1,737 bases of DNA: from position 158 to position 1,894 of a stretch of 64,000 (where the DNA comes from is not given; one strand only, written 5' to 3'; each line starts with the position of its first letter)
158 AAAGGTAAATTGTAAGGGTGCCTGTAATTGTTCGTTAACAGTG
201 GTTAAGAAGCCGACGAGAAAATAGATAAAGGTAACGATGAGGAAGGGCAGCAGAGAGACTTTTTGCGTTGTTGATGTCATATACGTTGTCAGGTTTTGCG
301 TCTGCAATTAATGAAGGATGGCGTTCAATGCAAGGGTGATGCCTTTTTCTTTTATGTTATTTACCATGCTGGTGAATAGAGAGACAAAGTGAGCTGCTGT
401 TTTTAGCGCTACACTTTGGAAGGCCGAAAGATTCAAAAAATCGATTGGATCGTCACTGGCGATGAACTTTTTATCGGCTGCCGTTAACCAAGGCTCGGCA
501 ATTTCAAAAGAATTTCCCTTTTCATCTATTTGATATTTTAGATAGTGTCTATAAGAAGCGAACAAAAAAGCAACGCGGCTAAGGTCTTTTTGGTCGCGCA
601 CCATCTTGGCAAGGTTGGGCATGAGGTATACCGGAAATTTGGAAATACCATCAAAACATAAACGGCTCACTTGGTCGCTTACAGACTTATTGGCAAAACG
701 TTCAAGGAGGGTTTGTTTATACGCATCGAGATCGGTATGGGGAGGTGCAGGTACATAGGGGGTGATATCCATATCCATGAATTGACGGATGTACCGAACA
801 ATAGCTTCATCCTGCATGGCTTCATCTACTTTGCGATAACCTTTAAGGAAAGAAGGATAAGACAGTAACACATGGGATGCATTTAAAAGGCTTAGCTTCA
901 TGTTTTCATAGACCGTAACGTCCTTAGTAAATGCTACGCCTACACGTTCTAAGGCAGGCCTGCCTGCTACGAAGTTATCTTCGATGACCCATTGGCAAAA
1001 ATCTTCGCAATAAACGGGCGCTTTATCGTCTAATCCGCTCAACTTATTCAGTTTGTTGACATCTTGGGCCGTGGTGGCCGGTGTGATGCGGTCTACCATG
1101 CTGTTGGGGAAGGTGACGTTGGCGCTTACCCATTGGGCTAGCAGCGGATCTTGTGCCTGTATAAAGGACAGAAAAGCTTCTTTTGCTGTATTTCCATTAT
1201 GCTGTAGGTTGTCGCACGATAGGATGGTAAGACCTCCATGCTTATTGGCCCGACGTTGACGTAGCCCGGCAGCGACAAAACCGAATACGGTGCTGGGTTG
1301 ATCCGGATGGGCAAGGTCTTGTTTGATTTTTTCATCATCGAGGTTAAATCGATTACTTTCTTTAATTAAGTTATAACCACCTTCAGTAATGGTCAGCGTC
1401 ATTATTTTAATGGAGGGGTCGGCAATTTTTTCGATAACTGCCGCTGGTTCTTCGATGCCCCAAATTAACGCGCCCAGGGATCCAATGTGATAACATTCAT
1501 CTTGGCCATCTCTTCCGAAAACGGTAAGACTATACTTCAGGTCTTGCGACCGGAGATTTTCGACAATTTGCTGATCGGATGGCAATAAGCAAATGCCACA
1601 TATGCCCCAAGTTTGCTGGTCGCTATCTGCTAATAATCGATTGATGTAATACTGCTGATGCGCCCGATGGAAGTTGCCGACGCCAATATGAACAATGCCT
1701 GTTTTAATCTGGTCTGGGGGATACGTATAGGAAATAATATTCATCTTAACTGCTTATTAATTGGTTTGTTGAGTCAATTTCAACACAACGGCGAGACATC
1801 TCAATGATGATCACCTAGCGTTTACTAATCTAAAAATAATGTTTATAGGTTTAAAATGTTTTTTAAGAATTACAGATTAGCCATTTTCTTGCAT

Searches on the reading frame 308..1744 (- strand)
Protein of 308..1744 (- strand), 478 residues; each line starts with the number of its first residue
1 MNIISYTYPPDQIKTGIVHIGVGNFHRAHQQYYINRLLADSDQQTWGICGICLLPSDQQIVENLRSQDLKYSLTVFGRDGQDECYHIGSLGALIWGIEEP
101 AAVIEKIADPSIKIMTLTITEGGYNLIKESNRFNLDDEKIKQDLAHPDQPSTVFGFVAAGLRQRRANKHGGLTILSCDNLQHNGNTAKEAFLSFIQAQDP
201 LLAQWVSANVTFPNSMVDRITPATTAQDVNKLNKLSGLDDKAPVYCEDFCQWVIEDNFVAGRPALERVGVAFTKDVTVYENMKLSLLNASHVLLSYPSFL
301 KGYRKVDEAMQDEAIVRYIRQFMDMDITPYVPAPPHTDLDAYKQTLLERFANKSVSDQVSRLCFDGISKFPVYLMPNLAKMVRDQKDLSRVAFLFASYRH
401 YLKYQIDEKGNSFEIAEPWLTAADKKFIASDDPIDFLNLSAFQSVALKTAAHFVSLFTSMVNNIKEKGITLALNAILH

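Call 3: search_protein_families(library=pfam, proteins=[window:308-1744:-], max_evalue=0.01)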
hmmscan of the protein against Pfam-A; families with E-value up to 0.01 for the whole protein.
window:308-1744:- (478 aa): 2 families
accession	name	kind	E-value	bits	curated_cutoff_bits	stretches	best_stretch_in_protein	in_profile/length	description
PF01232.29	Mannitol_dh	-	7.9e-49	166.8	27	1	16-266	2-198/199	Mannitol dehydrogenase Rossmann domain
PF08125.19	Mannitol_dh_C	-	6.1e-39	133.9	30.7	1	275-464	1-189/190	Mannitol dehydrogenase C-terminal domain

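Call 4: search_protein_families(library=ncbifam, proteins=[window:308-1744:-], max_evalue=0.01)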
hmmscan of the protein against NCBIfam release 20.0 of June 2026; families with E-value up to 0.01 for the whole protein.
window:308-1744:- (478 aa): 13 families
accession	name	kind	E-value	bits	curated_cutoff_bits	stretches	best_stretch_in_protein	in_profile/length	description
NF043014.1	DArabDhDalD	equivalog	2.1e-105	353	600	1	18-465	2-448/452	D-arabinitol 4-dehydrogenase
NF011611.0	PRK15037.1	subfamily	7e-95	318.4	603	1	12-474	20-484/486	fructuronate reductase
NF002969.0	PRK03643.1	subfamily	3e-48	164.7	359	1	14-473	15-478/482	tagaturonate reductase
NF002647.0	PRK02318.1-3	equivalog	7.6e-24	84.7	357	1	155-370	100-303/384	mannitol-1-phosphate 5-dehydrogenase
NF002653.0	PRK02318.2-6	equivalog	4.3e-23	82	404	1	161-370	105-301/387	mannitol-1-phosphate 5-dehydrogenase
NF002652.0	PRK02318.2-5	equivalog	1.5e-22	80.2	356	1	157-370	101-298/377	mannitol-1-phosphate 5-dehydrogenase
NF002649.0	PRK02318.2-1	equivalog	2.2e-22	79.4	422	1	155-369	99-299/386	mannitol-1-phosphate 5-dehydrogenase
NF002646.0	PRK02318.1-2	equivalog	1.1e-21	77.4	368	1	155-369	97-300/382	mannitol-1-phosphate 5-dehydrogenase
NF002651.0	PRK02318.2-4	equivalog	4.7e-16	58.9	269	1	210-417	138-333/368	mannitol-1-phosphate 5-dehydrogenase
NF002650.0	PRK02318.2-2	equivalog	3.9e-14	52.5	359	1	167-367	111-300/388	mannitol-1-phosphate 5-dehydrogenase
NF002645.0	PRK02318.1-1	equivalog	3.1e-13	49.7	389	1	163-370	103-289/368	mannitol-1-phosphate 5-dehydrogenase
NF002648.0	PRK02318.1-4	equivalog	1.1e-12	48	719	1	157-367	99-298/382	mannitol-1-phosphate 5-dehydrogenase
NF046057.1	bifunc_MtlD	equivalog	2.3e-05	23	800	1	272-367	507-604/683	bifunctional mannitol-1-phosphate dehydrogenase/phosphatase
